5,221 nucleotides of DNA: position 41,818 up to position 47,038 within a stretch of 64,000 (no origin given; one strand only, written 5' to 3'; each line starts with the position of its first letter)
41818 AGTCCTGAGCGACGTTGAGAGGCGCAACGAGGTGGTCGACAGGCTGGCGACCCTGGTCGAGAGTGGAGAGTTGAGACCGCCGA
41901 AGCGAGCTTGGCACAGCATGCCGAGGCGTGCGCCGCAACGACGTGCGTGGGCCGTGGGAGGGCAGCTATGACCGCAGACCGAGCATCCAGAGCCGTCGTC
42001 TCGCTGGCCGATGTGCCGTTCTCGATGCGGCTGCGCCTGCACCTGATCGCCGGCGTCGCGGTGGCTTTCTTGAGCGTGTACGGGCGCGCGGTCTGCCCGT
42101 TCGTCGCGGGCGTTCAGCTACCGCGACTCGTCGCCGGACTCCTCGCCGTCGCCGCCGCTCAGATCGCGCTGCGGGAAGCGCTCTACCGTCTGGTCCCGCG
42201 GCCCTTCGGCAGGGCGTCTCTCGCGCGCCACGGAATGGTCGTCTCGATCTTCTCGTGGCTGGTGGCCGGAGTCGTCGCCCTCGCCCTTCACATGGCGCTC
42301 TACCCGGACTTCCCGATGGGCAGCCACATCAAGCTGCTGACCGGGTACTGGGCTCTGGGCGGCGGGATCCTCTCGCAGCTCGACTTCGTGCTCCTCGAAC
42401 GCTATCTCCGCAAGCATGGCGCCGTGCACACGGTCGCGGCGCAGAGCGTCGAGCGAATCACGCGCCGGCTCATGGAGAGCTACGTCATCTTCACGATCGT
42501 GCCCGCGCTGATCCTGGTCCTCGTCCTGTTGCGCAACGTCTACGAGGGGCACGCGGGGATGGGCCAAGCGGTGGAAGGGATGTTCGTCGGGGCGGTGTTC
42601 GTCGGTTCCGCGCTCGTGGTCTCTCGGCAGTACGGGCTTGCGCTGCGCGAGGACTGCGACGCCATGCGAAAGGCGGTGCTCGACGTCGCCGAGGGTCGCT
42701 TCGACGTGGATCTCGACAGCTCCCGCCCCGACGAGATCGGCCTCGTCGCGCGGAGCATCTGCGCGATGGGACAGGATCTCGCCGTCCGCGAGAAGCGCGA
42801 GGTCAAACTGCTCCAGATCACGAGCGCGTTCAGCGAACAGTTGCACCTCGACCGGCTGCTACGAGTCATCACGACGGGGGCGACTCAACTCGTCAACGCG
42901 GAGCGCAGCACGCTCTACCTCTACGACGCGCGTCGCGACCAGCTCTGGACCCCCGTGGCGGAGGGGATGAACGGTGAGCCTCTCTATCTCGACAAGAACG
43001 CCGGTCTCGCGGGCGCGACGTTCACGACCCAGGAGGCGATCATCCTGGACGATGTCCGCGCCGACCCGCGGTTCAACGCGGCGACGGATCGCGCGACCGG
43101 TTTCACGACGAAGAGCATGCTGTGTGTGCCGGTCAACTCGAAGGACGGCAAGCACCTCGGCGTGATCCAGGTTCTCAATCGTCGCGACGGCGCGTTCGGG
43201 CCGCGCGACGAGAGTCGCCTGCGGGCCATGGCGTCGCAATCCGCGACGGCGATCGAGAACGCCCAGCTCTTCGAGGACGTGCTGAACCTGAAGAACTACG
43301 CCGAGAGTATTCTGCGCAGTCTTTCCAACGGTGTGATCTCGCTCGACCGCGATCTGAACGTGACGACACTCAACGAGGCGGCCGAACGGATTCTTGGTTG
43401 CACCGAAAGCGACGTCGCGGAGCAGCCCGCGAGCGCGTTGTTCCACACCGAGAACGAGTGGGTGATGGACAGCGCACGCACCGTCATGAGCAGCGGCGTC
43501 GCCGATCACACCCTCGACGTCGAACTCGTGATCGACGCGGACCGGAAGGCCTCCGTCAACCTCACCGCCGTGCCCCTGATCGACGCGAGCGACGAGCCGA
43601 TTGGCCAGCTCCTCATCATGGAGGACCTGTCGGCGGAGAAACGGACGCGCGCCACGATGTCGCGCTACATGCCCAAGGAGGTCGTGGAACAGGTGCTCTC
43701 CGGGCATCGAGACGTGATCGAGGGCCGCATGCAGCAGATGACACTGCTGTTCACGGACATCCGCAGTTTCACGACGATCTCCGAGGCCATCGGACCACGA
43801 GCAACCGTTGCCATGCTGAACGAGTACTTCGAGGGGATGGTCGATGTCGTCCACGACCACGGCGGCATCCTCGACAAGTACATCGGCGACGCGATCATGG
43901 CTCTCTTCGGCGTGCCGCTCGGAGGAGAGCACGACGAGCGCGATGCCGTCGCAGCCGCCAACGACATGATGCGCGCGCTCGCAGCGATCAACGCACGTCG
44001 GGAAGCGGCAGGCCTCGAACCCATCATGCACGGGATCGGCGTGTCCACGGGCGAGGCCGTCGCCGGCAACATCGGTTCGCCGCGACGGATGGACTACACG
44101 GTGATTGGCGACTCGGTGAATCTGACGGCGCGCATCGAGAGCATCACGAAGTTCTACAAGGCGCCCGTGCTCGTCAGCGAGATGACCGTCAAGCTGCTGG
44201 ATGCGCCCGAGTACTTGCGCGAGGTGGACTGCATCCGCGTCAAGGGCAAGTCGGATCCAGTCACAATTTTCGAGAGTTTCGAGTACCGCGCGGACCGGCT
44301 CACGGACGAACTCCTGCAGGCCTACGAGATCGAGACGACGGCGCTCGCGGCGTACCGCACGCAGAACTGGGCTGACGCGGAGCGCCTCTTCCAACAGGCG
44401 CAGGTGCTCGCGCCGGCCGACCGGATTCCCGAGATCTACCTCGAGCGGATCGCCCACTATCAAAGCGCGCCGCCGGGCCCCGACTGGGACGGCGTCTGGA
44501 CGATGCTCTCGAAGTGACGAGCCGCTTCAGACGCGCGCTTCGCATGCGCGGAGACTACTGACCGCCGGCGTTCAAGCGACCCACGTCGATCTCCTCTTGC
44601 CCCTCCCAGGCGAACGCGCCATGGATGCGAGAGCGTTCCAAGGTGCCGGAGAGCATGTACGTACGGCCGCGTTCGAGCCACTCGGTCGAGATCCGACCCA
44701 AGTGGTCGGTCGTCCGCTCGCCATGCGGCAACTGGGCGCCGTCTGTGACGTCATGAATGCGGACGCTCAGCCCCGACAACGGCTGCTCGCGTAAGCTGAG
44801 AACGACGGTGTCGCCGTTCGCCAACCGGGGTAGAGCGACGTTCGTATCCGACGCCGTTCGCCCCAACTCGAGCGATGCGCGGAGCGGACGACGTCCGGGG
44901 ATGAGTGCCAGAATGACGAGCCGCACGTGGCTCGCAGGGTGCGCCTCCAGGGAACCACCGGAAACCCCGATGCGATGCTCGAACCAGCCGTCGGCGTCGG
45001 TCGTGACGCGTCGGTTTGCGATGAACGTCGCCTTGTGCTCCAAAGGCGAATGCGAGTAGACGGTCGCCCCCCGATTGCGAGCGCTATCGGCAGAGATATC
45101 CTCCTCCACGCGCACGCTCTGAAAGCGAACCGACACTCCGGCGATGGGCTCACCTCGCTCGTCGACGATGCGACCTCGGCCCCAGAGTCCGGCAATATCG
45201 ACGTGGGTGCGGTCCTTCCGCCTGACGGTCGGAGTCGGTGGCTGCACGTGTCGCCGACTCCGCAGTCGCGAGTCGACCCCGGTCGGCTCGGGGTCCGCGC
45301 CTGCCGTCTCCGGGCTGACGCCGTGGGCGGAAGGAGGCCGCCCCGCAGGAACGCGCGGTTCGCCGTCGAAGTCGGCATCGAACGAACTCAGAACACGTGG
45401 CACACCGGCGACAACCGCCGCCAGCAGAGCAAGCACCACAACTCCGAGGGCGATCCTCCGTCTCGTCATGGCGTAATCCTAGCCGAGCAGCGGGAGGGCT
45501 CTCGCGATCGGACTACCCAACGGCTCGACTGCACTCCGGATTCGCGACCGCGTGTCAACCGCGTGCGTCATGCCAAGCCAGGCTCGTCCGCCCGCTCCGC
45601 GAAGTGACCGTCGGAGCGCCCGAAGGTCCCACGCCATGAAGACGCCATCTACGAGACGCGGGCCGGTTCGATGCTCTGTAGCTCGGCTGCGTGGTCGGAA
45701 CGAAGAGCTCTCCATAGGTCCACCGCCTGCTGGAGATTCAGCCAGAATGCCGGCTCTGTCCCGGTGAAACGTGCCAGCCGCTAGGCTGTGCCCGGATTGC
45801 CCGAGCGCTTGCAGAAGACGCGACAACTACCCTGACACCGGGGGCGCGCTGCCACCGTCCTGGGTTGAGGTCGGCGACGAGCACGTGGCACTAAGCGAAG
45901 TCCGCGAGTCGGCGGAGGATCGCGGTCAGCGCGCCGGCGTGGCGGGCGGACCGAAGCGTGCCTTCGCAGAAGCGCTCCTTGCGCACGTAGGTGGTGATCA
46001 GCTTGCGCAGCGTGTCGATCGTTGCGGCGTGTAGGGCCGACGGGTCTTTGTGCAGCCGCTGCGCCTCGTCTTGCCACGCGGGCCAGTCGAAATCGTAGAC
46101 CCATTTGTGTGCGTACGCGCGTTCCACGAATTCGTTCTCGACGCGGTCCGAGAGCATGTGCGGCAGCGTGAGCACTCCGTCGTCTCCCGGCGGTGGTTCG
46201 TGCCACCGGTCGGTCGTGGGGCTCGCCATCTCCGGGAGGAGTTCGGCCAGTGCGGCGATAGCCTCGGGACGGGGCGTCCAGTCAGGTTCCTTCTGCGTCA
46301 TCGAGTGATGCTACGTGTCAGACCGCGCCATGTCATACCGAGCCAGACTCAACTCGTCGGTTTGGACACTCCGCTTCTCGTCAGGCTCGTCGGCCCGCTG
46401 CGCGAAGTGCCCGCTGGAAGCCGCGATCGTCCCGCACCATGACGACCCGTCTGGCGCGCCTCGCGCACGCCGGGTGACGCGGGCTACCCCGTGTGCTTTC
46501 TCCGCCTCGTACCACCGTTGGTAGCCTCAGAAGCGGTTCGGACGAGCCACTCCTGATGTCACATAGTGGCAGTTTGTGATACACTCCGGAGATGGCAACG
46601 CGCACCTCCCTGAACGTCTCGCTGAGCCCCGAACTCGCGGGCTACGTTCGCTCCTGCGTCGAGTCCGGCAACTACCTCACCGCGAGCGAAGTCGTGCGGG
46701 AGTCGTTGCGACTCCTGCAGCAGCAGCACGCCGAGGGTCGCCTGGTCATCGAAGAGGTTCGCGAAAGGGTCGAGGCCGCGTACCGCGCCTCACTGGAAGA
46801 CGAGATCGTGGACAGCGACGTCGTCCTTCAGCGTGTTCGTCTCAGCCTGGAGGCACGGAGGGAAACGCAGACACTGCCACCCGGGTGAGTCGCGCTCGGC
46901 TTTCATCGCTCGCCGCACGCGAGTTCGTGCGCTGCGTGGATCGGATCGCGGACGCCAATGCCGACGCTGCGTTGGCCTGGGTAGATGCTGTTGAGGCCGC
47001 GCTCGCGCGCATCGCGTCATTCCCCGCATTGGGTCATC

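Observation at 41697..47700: Four same-orientation copies of a 100-250-bp repeat punctuating an accessory segment of small genes and a ParDE module (cassette-array-like)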

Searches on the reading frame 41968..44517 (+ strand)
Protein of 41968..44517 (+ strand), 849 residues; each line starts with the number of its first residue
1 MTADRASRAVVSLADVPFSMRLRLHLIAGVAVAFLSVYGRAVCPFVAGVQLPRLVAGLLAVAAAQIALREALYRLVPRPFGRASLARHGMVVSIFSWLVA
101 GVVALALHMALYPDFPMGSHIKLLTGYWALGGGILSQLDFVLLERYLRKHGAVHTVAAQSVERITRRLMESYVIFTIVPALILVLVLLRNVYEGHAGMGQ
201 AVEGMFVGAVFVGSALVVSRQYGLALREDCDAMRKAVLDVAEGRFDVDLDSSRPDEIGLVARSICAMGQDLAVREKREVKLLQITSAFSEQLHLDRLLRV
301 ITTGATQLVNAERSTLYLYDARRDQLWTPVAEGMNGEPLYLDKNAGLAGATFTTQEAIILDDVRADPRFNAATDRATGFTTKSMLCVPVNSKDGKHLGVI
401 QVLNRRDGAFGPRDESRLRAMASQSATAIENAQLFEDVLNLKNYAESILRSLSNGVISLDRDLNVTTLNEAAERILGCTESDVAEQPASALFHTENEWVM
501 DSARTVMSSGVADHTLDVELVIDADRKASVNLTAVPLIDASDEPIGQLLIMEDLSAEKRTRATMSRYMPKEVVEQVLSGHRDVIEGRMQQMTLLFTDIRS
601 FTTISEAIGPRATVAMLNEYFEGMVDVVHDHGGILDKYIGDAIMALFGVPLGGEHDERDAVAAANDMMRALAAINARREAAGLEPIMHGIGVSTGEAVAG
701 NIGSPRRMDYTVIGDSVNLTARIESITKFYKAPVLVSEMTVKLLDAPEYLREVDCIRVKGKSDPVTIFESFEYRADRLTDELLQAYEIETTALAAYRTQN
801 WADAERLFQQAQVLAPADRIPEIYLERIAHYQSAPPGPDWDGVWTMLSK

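Call 8: search_protein_families(library=pfam, proteins=[window:41968-44517:+], max_evalue=0.01)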
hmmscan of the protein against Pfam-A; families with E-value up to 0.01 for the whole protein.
window:41968-44517:+ (849 aa): 10 families
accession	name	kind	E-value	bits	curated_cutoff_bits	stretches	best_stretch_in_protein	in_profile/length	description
PF00211.25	Guanylate_cyc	-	6.3e-24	85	21.9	1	587-766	5-178/183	Adenylate and Guanylate cyclase catalytic domain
PF01590.32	GAF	-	5.7e-17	62.9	22.4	1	294-429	2-133/133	GAF domain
PF13185.12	GAF_2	-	4.8e-16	59.6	28.6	1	293-430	3-136/136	GAF domain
PF20970.2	MASE10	-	1.3e-11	45.1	27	1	30-187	4-157/186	MASE10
PF00989.32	PAS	-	1.6e-10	41.5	22.6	1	446-553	4-112/113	PAS fold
PF13492.12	GAF_3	-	5.9e-10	40.1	27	1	304-431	12-129/129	GAF domain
PF08448.16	PAS_4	-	1.5e-07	32.1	23.1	1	449-559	1-110/110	PAS fold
PF00672.30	HAMP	-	1.8e-05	25.4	25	1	233-269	13-49/53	HAMP domain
PF13426.13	PAS_9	-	2.2e-05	25.1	27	1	454-555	2-102/103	PAS domain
PF13188.13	PAS_8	-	0.00027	21.1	21.8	1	446-486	4-41/65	PAS domain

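Call 40: search_protein_families(library=pfam, proteins=[L049:565-1509:-, L049:1898-2203:+, L049:2330-2815:+, L049:2949-3161:-], max_evalue=0.001)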
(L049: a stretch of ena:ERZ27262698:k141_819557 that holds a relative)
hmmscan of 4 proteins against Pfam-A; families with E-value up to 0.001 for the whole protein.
L049:565-1509:- (314 aa): 0 families

L049:1898-2203:+ (101 aa): 2 families
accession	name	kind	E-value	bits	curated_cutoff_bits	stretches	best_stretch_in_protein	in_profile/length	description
PF01381.28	HTH_3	-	5.1e-09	36.5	23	1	21-71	5-55/55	Helix-turn-helix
PF13560.12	HTH_31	-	1.2e-06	29.2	27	1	25-69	14-59/64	Helix-turn-helix domain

L049:2330-2815:+ (161 aa): 0 families

L049:2949-3161:- (70 aa): 0 families

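Call 53: search_protein_families(library=ncbifam, proteins=[L049:565-1509:-, L049:2330-2815:+], max_evalue=0.01)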
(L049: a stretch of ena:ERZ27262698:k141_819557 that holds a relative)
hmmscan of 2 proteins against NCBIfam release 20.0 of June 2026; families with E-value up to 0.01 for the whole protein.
L049:565-1509:- (314 aa): 0 families

L049:2330-2815:+ (161 aa): 0 families

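Call 69: search_protein_families(library=padloc, proteins=[window:41968-44517:+, L049:565-1509:-, L049:2330-2815:+], max_evalue=0.01)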
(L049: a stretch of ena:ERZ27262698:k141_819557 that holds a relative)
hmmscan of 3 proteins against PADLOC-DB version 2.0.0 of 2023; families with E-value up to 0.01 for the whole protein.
window:41968-44517:+ (849 aa): 10 families
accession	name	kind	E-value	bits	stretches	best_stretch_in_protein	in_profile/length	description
PDLC00734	PycC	-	1.8e-23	81.3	1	582-725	181-322/374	Pycsar cyclase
PDLC02367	PycC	-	3.6e-17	60.5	1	589-745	42-193/226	-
PDLC00766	PycC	-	3.9e-10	37.6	1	590-730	43-183/232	Pycsar cyclase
PDLC02368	PycC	-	2.9e-08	31.6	1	586-743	40-199/234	-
PDLC02369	PycC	-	9.7e-07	26.6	1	587-777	43-218/248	-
PDLC00765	PycC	-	1e-05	22.9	1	564-727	231-397/477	Pycsar cyclase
PDLC02370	PycC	-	1.4e-05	22.6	1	588-757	79-249/340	-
PDLC02366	PycC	-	1.7e-05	21.9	1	615-726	76-186/486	-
PDLC00762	PycC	-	8e-05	19.7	1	612-726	75-191/508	Pycsar cyclase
PDLC00764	PycC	-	0.00011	19.3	1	588-665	92-166/449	Pycsar cyclase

L049:565-1509:- (314 aa): 0 families

L049:2330-2815:+ (161 aa): 0 families

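Call 70: search_protein_families(library=phrogs, proteins=[L049:565-1509:-, L049:2330-2815:+], max_evalue=0.01)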
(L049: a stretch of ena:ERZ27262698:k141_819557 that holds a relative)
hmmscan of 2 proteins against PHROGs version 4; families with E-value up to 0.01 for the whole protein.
L049:565-1509:- (314 aa): 0 families

L049:2330-2815:+ (161 aa): 0 families

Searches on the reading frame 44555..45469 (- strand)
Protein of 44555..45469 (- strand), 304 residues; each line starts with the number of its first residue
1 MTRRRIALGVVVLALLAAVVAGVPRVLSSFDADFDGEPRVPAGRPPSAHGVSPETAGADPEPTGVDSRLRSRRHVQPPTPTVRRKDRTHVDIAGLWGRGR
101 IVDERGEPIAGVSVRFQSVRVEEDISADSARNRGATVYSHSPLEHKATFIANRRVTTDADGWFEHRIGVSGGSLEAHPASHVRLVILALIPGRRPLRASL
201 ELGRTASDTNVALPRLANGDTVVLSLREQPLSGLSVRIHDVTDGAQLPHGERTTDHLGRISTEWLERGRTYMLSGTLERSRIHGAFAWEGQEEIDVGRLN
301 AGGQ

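Call 8: search_protein_families(library=pfam, proteins=[window:44555-45469:-], max_evalue=0.01)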
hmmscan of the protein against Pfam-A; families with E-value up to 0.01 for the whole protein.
window:44555-45469:- (304 aa): 2 families
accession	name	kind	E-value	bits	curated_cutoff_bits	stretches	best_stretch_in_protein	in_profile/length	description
PF13620.12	CarboxypepD_reg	-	5.5e-05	23.9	32.3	0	98-161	3-38/82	Carboxypeptidase regulatory-like domain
PF02369.22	Big_1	-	0.00084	19.8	34.9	0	100-129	24-53/93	Bacterial Ig-like domain (group 1)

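Call 40: search_protein_families(library=pfam, proteins=[L049:565-1509:-, L049:1898-2203:+, L049:2330-2815:+, L049:2949-3161:-], max_evalue=0.001)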
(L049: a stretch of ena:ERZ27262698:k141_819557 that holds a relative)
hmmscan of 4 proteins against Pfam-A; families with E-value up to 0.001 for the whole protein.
L049:565-1509:- (314 aa): 0 families

L049:1898-2203:+ (101 aa): 2 families
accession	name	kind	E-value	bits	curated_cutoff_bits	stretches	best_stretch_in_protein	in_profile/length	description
PF01381.28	HTH_3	-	5.1e-09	36.5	23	1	21-71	5-55/55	Helix-turn-helix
PF13560.12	HTH_31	-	1.2e-06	29.2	27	1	25-69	14-59/64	Helix-turn-helix domain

L049:2330-2815:+ (161 aa): 0 families

L049:2949-3161:- (70 aa): 0 families

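Call 53: search_protein_families(library=ncbifam, proteins=[window:44555-45469:-, L049:565-1509:-, L049:2330-2815:+], max_evalue=0.01)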
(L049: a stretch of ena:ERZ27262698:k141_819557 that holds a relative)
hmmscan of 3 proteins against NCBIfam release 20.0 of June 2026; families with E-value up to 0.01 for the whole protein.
window:44555-45469:- (304 aa): 0 families

L049:565-1509:- (314 aa): 0 families

L049:2330-2815:+ (161 aa): 0 families

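Call 69: search_protein_families(library=padloc, proteins=[window:44555-45469:-, L049:565-1509:-, L049:2330-2815:+], max_evalue=0.01)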
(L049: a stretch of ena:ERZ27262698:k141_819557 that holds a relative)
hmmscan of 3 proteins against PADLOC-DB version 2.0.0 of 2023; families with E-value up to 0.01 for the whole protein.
window:44555-45469:- (304 aa): 0 families

L049:565-1509:- (314 aa): 0 families

L049:2330-2815:+ (161 aa): 0 families

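Call 70: search_protein_families(library=phrogs, proteins=[window:44555-45469:-, L049:565-1509:-, L049:2330-2815:+], max_evalue=0.01)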
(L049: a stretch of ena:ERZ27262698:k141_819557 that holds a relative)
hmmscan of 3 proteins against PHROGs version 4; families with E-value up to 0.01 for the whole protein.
window:44555-45469:- (304 aa): 0 families

L049:565-1509:- (314 aa): 0 families

L049:2330-2815:+ (161 aa): 0 families

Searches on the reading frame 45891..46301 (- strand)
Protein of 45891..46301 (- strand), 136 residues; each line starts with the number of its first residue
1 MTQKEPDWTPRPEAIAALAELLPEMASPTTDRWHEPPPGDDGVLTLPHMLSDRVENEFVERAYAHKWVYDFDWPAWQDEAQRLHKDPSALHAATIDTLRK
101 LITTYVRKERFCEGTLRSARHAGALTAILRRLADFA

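Call 8: search_protein_families(library=pfam, proteins=[window:45891-46301:-], max_evalue=0.01)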
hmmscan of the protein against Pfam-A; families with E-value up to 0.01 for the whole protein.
window:45891-46301:- (136 aa): 1 family
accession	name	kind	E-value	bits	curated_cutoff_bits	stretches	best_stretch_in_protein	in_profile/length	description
PF20118.4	DUF6508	-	2.8e-35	121.5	23.6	1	12-135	3-126/129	Family of unknown function (DUF6508)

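Call 15: find_encoding_contigs(protein=window:45891-46301:-, flank=10000, max_places=10)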
Protein window:45891-46301:- (136 aa): no gene with exactly this product is on record in the collection.

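Call 23: list_cluster_members(proteins=[P0001, window:45891-46301:-, window:46885-47187:+, window:46592-46888:+, window:41323-41706:-, window:44555-45469:-, window:41968-44517:+])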
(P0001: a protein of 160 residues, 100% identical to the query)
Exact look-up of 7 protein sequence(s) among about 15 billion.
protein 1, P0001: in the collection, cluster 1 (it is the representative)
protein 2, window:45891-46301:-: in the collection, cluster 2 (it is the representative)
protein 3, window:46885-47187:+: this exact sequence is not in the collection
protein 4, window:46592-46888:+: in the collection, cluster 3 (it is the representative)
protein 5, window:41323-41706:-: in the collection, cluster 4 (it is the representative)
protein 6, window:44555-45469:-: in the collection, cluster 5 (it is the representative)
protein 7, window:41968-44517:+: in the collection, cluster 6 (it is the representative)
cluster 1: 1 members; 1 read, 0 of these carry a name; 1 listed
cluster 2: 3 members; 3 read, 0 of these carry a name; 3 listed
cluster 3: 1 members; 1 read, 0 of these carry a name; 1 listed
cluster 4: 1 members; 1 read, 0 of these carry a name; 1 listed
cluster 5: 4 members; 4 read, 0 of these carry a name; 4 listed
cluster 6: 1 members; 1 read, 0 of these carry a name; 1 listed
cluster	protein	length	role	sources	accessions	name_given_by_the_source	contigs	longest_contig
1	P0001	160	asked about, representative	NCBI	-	-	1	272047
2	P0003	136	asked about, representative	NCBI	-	-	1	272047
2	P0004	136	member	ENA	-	-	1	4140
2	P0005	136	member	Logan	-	-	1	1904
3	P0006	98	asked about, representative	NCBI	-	-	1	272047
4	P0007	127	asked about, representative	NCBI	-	-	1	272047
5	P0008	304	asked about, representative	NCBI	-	-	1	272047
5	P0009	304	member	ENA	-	-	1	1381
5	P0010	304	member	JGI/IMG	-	-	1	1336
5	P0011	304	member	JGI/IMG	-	-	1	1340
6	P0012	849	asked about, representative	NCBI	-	-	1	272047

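Call 40: search_protein_families(library=pfam, proteins=[L049:565-1509:-, L049:1898-2203:+, L049:2330-2815:+, L049:2949-3161:-], max_evalue=0.001)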
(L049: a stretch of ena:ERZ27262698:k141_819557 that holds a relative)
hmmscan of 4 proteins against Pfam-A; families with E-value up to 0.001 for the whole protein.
L049:565-1509:- (314 aa): 0 families

L049:1898-2203:+ (101 aa): 2 families
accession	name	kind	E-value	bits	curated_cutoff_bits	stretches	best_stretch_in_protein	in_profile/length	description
PF01381.28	HTH_3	-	5.1e-09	36.5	23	1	21-71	5-55/55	Helix-turn-helix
PF13560.12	HTH_31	-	1.2e-06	29.2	27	1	25-69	14-59/64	Helix-turn-helix domain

L049:2330-2815:+ (161 aa): 0 families

L049:2949-3161:- (70 aa): 0 families

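Call 53: search_protein_families(library=ncbifam, proteins=[window:45891-46301:-, L049:565-1509:-, L049:2330-2815:+], max_evalue=0.01)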
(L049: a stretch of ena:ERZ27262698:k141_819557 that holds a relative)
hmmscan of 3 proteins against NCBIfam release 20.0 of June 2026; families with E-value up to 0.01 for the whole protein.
window:45891-46301:- (136 aa): 0 families

L049:565-1509:- (314 aa): 0 families

L049:2330-2815:+ (161 aa): 0 families

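Call 69: search_protein_families(library=padloc, proteins=[window:45891-46301:-, L049:565-1509:-, L049:2330-2815:+], max_evalue=0.01)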
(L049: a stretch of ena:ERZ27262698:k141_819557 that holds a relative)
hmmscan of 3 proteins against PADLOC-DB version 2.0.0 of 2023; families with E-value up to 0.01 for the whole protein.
window:45891-46301:- (136 aa): 0 families

L049:565-1509:- (314 aa): 0 families

L049:2330-2815:+ (161 aa): 0 families

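Call 70: search_protein_families(library=phrogs, proteins=[window:45891-46301:-, L049:565-1509:-, L049:2330-2815:+], max_evalue=0.01)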
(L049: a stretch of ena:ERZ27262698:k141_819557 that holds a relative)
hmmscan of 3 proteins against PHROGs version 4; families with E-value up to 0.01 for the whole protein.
window:45891-46301:- (136 aa): 0 families

L049:565-1509:- (314 aa): 0 families

L049:2330-2815:+ (161 aa): 0 families

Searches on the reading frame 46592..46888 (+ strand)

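Call 8: search_protein_families(library=pfam, proteins=[window:46592-46888:+], max_evalue=0.01)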
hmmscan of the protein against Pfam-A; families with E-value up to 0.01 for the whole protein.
window:46592-46888:+ (98 aa): 2 families
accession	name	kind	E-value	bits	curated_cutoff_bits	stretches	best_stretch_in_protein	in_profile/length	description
PF03693.20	ParD_antitoxin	-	7.4e-07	29.9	21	1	9-50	7-48/81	Bacterial antitoxin of ParD toxin-antitoxin type II system and RHH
PF08044.16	DUF1707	-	1.6e-06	28.5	27.6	1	39-72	12-45/53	DUF1707 SHOCT-like domain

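Call 40: search_protein_families(library=pfam, proteins=[L049:565-1509:-, L049:1898-2203:+, L049:2330-2815:+, L049:2949-3161:-], max_evalue=0.001)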
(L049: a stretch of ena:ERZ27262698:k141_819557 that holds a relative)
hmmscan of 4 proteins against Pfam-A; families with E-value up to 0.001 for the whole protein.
L049:565-1509:- (314 aa): 0 families

L049:1898-2203:+ (101 aa): 2 families
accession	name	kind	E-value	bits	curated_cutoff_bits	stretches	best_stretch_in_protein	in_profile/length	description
PF01381.28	HTH_3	-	5.1e-09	36.5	23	1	21-71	5-55/55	Helix-turn-helix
PF13560.12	HTH_31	-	1.2e-06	29.2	27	1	25-69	14-59/64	Helix-turn-helix domain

L049:2330-2815:+ (161 aa): 0 families

L049:2949-3161:- (70 aa): 0 families

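Call 53: search_protein_families(library=ncbifam, proteins=[L049:565-1509:-, L049:2330-2815:+], max_evalue=0.01)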
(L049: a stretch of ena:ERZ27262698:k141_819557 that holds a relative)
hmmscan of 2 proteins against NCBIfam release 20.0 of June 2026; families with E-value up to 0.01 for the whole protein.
L049:565-1509:- (314 aa): 0 families

L049:2330-2815:+ (161 aa): 0 families

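Call 69: search_protein_families(library=padloc, proteins=[window:46592-46888:+, L049:565-1509:-, L049:2330-2815:+], max_evalue=0.01)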
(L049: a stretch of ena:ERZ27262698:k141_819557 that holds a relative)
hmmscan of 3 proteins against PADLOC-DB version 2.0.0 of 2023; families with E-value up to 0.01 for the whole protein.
window:46592-46888:+ (98 aa): 0 families

L049:565-1509:- (314 aa): 0 families

L049:2330-2815:+ (161 aa): 0 families

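Call 70: search_protein_families(library=phrogs, proteins=[L049:565-1509:-, L049:2330-2815:+], max_evalue=0.01)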
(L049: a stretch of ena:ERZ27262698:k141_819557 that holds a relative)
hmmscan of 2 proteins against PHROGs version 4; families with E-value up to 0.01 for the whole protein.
L049:565-1509:- (314 aa): 0 families

L049:2330-2815:+ (161 aa): 0 families
